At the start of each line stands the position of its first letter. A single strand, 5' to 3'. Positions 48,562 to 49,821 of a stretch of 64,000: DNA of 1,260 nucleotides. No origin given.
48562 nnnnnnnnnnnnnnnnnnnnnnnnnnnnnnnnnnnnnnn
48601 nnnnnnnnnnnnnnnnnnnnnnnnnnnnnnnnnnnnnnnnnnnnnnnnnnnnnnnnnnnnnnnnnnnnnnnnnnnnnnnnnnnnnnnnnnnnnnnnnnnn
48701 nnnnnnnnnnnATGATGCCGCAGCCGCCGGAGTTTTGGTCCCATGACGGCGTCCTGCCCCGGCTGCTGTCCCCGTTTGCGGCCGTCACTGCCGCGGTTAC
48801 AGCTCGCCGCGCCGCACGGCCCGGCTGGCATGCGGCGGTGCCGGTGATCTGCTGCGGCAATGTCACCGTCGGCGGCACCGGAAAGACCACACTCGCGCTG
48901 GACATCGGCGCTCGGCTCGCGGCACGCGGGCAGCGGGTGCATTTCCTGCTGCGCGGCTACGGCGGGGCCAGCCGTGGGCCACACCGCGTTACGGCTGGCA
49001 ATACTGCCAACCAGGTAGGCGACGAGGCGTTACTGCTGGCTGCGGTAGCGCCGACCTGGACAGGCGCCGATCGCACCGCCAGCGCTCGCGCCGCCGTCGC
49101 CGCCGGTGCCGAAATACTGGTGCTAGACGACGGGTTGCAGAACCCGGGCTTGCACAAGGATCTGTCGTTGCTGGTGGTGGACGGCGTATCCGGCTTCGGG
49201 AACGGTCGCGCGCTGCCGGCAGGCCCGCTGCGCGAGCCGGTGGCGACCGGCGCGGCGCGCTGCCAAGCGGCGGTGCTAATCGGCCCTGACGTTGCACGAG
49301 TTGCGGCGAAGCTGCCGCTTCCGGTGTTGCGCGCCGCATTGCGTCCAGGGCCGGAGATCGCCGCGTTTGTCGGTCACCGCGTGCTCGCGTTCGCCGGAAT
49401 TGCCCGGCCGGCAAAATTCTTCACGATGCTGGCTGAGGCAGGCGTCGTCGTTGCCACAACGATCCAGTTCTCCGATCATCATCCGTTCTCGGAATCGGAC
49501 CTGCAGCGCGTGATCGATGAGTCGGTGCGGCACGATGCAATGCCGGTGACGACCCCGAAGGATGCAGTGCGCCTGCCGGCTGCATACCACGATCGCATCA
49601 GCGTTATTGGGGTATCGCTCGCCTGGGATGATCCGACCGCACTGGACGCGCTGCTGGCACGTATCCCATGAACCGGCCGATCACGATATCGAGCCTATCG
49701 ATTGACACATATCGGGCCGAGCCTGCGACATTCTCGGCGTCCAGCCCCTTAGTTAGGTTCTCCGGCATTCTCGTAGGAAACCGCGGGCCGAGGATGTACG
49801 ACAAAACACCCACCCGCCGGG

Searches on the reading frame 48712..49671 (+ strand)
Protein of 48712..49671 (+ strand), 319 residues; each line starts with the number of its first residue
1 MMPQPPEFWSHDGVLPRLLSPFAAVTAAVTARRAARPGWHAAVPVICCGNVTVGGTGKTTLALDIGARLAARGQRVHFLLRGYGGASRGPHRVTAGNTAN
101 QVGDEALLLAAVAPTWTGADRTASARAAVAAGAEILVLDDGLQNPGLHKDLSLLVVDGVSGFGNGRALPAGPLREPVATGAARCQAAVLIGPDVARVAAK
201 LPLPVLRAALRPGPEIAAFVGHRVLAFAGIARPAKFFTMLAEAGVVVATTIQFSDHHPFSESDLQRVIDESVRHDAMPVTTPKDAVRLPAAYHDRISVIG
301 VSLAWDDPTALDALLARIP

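Call 27: search_protein_families(library=pfam, proteins=[window:48712-49671:+], max_evalue=0.0001)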
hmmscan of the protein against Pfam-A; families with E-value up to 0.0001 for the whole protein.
window:48712-49671:+ (319 aa): 1 family
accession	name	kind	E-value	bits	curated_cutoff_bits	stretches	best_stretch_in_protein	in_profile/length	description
PF02606.20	LpxK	-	2.7e-84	283.5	27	1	17-316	3-324/328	Tetraacyldisaccharide-1-P 4'-kinase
